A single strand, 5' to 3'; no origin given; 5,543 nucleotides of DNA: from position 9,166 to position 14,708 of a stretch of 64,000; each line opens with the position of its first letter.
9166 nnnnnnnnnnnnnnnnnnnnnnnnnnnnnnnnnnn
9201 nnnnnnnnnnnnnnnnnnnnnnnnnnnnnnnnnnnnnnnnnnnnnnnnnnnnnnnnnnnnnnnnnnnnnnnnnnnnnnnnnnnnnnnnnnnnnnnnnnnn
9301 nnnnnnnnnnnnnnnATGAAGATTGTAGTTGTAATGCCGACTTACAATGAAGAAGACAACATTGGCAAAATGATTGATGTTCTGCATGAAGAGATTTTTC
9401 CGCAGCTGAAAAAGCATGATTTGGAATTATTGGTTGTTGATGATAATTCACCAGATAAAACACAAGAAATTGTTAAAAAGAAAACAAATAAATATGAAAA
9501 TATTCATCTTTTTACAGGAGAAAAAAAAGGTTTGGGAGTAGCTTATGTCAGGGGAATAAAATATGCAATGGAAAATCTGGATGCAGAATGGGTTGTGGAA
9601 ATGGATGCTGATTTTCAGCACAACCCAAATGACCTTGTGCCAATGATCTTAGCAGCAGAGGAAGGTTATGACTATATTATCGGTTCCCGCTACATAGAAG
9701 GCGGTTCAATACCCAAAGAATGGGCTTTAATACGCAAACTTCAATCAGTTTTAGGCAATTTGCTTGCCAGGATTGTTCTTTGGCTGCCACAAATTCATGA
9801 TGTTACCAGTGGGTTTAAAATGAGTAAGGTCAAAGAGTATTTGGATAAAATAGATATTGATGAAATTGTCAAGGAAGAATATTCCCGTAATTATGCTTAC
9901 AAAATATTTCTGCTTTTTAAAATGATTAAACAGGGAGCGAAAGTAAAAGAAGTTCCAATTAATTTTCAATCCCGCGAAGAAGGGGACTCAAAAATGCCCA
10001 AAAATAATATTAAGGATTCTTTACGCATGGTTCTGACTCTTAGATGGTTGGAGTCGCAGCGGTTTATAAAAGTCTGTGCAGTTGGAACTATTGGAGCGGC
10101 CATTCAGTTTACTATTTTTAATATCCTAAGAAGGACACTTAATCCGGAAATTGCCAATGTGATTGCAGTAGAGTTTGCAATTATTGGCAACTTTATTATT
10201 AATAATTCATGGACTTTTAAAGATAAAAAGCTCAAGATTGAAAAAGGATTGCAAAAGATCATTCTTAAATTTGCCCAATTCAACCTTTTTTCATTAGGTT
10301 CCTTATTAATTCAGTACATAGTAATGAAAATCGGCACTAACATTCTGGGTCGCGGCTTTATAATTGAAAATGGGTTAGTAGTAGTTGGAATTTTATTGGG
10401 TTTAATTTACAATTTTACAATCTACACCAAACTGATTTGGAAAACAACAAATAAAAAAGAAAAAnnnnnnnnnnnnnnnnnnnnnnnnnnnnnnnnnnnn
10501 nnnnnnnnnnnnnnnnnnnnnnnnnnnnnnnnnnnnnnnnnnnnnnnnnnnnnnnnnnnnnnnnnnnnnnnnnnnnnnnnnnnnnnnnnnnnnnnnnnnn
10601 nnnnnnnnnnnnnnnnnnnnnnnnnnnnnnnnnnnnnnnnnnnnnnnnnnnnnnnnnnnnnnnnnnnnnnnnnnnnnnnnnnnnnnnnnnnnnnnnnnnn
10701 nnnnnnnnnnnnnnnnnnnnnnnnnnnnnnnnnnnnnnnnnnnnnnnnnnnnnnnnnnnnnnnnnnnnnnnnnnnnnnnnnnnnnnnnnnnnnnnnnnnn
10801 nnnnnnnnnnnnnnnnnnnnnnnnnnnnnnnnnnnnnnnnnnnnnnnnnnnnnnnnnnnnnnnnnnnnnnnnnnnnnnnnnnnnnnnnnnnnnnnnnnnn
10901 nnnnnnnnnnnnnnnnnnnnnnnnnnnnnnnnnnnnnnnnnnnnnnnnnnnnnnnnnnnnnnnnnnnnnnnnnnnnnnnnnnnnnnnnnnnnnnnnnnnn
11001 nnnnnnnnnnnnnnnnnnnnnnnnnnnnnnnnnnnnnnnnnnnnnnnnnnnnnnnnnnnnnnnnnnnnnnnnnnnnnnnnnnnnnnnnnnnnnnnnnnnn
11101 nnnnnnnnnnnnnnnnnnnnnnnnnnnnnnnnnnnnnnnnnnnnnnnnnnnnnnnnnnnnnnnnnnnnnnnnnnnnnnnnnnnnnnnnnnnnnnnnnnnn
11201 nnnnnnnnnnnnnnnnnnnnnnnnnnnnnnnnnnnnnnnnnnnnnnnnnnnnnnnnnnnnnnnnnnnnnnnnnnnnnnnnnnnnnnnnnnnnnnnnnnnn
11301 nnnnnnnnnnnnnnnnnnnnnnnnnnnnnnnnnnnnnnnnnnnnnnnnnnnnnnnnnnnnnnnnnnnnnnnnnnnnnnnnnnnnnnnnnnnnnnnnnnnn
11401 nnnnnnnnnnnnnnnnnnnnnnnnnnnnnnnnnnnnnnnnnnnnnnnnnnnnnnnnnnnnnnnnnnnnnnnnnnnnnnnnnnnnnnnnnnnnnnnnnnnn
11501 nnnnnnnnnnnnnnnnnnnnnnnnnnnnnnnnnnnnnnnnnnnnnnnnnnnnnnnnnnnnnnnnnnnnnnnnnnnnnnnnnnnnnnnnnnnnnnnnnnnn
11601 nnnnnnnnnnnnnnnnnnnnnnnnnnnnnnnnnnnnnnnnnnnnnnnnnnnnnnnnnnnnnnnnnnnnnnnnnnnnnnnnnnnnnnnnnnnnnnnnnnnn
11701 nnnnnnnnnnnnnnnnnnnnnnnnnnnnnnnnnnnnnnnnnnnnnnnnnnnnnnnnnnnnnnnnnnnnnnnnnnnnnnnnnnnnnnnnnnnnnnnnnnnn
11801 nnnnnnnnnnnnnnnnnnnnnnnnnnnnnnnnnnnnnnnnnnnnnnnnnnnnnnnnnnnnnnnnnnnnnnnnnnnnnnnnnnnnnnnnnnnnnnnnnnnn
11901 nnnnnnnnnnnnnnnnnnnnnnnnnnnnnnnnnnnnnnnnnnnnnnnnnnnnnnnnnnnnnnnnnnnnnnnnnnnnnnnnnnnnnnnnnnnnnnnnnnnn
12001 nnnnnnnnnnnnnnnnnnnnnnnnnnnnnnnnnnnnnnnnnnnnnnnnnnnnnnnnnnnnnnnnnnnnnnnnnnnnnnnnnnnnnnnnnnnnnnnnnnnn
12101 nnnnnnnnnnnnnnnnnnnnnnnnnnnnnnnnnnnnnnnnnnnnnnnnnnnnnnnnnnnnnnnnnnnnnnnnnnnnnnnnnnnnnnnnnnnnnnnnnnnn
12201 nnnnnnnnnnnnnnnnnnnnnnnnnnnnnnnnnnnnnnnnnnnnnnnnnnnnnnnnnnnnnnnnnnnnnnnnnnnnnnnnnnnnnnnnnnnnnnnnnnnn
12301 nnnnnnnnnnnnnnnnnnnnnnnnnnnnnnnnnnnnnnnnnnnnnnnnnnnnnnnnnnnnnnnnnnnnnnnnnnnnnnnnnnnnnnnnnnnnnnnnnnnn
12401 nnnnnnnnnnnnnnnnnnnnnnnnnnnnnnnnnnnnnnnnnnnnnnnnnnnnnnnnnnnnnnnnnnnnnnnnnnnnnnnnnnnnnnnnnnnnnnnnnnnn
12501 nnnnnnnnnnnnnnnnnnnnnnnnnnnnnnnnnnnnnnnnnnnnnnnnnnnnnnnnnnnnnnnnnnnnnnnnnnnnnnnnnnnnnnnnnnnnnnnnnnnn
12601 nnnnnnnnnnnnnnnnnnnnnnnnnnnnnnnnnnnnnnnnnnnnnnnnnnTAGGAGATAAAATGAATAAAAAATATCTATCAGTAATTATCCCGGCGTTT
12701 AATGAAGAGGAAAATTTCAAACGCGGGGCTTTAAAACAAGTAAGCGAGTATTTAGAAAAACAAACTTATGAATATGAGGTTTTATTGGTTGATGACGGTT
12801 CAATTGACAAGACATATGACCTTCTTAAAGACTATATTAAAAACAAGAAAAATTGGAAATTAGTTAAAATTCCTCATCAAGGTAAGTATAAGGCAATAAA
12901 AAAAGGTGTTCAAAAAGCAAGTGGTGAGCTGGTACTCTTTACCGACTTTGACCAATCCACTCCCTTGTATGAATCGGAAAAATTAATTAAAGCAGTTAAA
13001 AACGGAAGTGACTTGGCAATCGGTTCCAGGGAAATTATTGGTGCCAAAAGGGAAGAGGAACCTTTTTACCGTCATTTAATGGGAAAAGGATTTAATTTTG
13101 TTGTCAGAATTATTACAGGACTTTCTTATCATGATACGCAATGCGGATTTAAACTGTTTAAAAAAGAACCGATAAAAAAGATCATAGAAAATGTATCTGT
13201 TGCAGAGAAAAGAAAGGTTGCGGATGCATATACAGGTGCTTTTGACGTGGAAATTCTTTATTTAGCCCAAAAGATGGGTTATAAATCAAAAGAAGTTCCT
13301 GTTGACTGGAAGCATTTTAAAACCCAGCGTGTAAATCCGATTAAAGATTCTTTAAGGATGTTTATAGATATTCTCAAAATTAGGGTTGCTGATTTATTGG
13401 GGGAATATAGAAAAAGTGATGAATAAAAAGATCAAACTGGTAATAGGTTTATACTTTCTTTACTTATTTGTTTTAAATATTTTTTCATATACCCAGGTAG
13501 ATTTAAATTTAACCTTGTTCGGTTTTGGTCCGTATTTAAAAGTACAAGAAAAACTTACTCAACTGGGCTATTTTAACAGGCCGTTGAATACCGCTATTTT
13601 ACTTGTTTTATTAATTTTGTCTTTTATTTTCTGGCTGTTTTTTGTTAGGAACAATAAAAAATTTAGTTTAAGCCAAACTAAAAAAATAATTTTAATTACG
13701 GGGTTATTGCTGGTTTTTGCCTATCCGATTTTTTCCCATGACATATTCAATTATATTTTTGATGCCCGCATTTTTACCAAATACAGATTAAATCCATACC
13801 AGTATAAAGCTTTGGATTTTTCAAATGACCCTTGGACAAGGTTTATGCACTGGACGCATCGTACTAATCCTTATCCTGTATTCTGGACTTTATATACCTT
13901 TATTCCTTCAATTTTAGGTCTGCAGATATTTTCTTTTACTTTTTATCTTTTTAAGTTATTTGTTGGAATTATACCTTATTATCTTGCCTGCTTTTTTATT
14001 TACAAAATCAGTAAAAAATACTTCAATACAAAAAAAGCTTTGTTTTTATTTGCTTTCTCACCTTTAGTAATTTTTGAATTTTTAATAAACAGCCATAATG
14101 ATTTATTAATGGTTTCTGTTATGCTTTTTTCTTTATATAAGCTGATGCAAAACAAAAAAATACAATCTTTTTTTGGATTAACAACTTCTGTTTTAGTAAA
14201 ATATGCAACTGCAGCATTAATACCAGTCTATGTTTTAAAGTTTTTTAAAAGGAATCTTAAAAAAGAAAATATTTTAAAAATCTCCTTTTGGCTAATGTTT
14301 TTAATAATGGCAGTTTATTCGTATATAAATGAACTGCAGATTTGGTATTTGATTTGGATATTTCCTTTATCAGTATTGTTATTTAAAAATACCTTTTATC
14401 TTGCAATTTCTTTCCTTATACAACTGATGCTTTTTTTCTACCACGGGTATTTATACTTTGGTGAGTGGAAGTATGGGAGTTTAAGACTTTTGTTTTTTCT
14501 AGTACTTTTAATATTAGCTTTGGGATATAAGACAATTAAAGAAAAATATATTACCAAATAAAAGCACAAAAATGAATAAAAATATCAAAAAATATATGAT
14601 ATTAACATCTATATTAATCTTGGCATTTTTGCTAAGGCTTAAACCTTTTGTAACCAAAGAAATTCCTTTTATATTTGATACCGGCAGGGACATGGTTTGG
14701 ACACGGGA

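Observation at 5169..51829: Roughly 47-kb plus-strand locus for extracytoplasmic glycosylation with about 20 GT-C-type membrane enzymes from several families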

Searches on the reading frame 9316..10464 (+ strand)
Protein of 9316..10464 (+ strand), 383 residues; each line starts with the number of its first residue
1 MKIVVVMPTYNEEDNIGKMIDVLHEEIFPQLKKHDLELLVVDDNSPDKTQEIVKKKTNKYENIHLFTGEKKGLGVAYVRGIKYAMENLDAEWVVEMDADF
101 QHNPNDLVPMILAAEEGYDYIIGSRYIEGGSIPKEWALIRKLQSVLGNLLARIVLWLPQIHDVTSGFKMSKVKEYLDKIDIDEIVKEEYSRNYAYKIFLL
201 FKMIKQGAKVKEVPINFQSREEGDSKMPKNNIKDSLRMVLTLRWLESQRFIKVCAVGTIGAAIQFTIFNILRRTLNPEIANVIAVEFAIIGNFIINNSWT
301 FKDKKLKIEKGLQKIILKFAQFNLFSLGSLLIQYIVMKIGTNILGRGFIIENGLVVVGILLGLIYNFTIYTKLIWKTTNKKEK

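Call 3: search_protein_families(library=pfam, proteins=[window:9316-10464:+], max_evalue=0.01)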
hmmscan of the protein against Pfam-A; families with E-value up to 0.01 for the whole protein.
window:9316-10464:+ (383 aa): 3 families
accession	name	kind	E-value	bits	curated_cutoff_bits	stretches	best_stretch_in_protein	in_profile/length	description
PF00535.33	Glycos_transf_2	-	2.6e-29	102.8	23.3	1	5-170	2-159/168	Glycosyl transferase family 2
PF04138.20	GtrA_DPMS_TM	-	6.3e-18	65.5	26.1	1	254-375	3-117/117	GtrA/DPMS, transmembrane domain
PF03452.20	Anp1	-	0.0012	18.8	28.8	0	168-212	191-235/263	Anp1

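Call 18: search_protein_families(library=ncbifam, proteins=[window:9316-10464:+], max_evalue=0.001)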
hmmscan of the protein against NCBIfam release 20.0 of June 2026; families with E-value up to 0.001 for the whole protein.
window:9316-10464:+ (383 aa): 19 families
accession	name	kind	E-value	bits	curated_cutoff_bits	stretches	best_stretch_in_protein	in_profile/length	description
NF047588.1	GlcsyltransPgfSStrep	equivalog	2.2e-18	66.6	500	1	1-279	1-257/308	glycosyltransferase PgfS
TIGR04182.1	glyco_TIGR04182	equivalog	8.2e-17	61.5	325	1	3-261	2-232/293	S-layer glycoprotein N-glycosyltransferase AglJ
NF007986.1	PRK10714.1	equivalog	2.7e-12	46.3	529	1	2-125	7-126/316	undecaprenyl-phosphate 4-deoxy-4-formamido-L-arabinose transferase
NF058614.1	PPMAGASynPpgS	equivalog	2.6e-11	43.4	370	1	4-142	3-130/226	polyprenyl-phospho-N-acetylgalactosaminyl synthase PpgS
NF038302.1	EPS_HpsE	equivalog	5.2e-11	42.1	300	1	2-101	2-98/307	hormogonium polysaccharide biosynthesis glycosyltransferase HpsE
NF041391.1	DPhHxTase_Halo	equivalog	5.3e-11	41.9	375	1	7-226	1-191/213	dolichyl-phosphate hexose transferase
NF045692.1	OglycostaseCruG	equivalog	1.5e-10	40.6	600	1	2-121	42-160/386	2'-O-glycosyltransferase CruG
NF050050.1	ProtGlycPglI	equivalog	9.2e-10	38.4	500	1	2-129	3-123/306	GalNAc(5)-diNAcBac-PP-undecaprenol beta-1,3-glucosyltransferase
NF007482.0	PRK10073.1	equivalog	2.6e-09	36.6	423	1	2-101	7-97/334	glycosyltransferase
TIGR03469.1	HpnB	hypoth_equivalog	1.2e-08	34.4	379.25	1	2-115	45-161/386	hopene-associated glycosyltransferase HpnB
NF041875.1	EPS_EpsD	equivalog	1.5e-08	34.5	370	1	5-105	3-95/325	exopolysaccharide biosynthesis glycosyltransferase EpsD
NF010496.0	PRK13915.1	equivalog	2.4e-08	33.4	262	1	2-113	32-140/307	glucosyl-3-phosphoglycerate synthase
NF047683.1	TeichurnBiosyTuaG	equivalog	2.7e-08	33.8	400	1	3-107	8-104/252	teichuronic acid biosynthesis protein TuaG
TIGR03937.1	PgaC_IcaA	equivalog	7.3e-08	31.8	422.3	1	2-100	46-136/407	poly-beta-1,6-N-acetyl-D-glucosamine synthase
TIGR04283.1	glyco_like_mftF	equivalog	1.7e-06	27.8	182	1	4-82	2-69/221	TIGR04283 family arsenosugar biosynthesis glycosyltransferase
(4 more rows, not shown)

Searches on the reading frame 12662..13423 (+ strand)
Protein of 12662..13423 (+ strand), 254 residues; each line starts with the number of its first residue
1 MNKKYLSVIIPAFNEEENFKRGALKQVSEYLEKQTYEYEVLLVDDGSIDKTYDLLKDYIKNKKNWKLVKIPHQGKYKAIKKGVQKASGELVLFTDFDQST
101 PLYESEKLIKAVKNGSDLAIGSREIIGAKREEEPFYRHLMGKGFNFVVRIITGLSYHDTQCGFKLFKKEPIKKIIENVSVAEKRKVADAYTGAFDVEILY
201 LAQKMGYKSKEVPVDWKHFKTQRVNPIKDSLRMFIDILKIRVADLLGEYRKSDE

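Call 3: search_protein_families(library=pfam, proteins=[window:12662-13423:+], max_evalue=0.01)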
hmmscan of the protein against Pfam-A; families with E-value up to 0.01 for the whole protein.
window:12662-13423:+ (254 aa): 2 families
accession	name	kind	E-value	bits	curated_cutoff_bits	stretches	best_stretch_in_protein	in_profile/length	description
PF00535.33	Glycos_transf_2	-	9e-26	91.2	23.3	1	7-174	1-167/168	Glycosyl transferase family 2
PF10111.15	Glyco_tranf_2_2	-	2e-07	31.2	27.3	1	7-111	1-105/276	Glycosyltransferase like family 2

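Call 18: search_protein_families(library=ncbifam, proteins=[window:12662-13423:+], max_evalue=0.001)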
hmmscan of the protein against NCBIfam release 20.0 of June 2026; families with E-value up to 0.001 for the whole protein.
window:12662-13423:+ (254 aa): 20 families
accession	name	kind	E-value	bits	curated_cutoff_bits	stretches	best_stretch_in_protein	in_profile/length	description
NF047588.1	GlcsyltransPgfSStrep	equivalog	1.3e-19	70.6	500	1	6-176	3-169/308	glycosyltransferase PgfS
NF007986.1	PRK10714.1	equivalog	5.9e-17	61.7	529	1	4-175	6-173/316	undecaprenyl-phosphate 4-deoxy-4-formamido-L-arabinose transferase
NF007482.0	PRK10073.1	equivalog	1.8e-14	53.5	423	1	3-118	5-117/334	glycosyltransferase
NF041875.1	EPS_EpsD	equivalog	1.4e-12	47.7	370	1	6-99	1-91/325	exopolysaccharide biosynthesis glycosyltransferase EpsD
TIGR03937.1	PgaC_IcaA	equivalog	1.4e-12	47.3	422.3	1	4-98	45-136/407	poly-beta-1,6-N-acetyl-D-glucosamine synthase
NF041391.1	DPhHxTase_Halo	equivalog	2e-12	46.5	375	1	22-240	8-208/213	dolichyl-phosphate hexose transferase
TIGR04182.1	glyco_TIGR04182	equivalog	5.7e-11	42.3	325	1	7-240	3-217/293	S-layer glycoprotein N-glycosyltransferase AglJ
TIGR04283.1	glyco_like_mftF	equivalog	1.6e-10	40.9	182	1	6-114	1-99/221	TIGR04283 family arsenosugar biosynthesis glycosyltransferase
NF038302.1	EPS_HpsE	equivalog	6.3e-10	38.5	300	1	6-98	3-97/307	hormogonium polysaccharide biosynthesis glycosyltransferase HpsE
NF047683.1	TeichurnBiosyTuaG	equivalog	2.9e-08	33.6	400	1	3-111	5-107/252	teichuronic acid biosynthesis protein TuaG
NF050050.1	ProtGlycPglI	equivalog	4.1e-08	32.9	500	1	5-123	3-119/306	GalNAc(5)-diNAcBac-PP-undecaprenol beta-1,3-glucosyltransferase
NF010496.0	PRK13915.1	equivalog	7.4e-08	31.8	262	1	3-98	30-127/307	glucosyl-3-phosphoglycerate synthase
TIGR04242.1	nodulat_NodC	equivalog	1.5e-07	30.7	550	1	7-121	51-162/395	chitooligosaccharide synthase NodC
TIGR04009.1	wcaE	equivalog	2.2e-06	27.1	369.2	1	6-95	3-90/248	colanic acid biosynthesis glycosyltransferase WcaE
NF038299.1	EPS_HpsN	equivalog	2.3e-06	26.8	425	1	5-98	2-92/317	hormogonium polysaccharide biosynthesis glycosyltransferase HpsN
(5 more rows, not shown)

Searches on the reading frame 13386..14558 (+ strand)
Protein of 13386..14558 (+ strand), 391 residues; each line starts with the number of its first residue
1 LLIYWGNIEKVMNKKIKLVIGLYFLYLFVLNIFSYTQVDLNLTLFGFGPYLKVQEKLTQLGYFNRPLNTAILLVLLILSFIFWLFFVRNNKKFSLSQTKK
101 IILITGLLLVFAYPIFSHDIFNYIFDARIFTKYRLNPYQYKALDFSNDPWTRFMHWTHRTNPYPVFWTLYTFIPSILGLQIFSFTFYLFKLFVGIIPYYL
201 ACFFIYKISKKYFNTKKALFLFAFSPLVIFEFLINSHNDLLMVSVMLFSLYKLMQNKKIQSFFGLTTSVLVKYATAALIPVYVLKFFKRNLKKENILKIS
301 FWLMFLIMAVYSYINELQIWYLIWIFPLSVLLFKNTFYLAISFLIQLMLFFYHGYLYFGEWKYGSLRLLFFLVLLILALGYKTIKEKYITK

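Call 3: search_protein_families(library=pfam, proteins=[window:13386-14558:+], max_evalue=0.01)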
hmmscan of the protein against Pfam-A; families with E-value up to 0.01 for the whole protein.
window:13386-14558:+ (391 aa): 0 families

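Call 14: search_protein_families(library=pfam, proteins=[window:13386-14558:+], max_evalue=10)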
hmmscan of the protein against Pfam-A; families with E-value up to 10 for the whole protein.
window:13386-14558:+ (391 aa): 1 family
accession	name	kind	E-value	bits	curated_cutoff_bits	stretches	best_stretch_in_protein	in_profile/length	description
PF14897.12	EpsG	-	0.51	9.9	30.1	1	180-379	58-256/326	EpsG family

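Call 24: search_protein_families(library=ncbifam, proteins=[window:13386-14558:+], max_evalue=0.1)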
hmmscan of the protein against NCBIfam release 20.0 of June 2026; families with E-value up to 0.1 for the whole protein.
window:13386-14558:+ (391 aa): 2 families
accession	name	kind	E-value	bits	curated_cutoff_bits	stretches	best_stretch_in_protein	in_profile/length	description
TIGR03459.1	crt_membr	equivalog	5e-15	55.3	439.4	1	68-283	46-263/470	alpha-(1->6)-mannopyranosyltransferase A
NF038066.1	MptB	equivalog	1e-06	27.5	40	1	91-252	131-295/553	polyprenol phosphomannose-dependent alpha 1,6 mannosyltransferase MptB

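Call 55: search_solved_structures(query=window:13386-14558:+, max_evalue=1)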
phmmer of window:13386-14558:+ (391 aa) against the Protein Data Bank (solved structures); distinct sequences matched with E-value up to 1: 0.
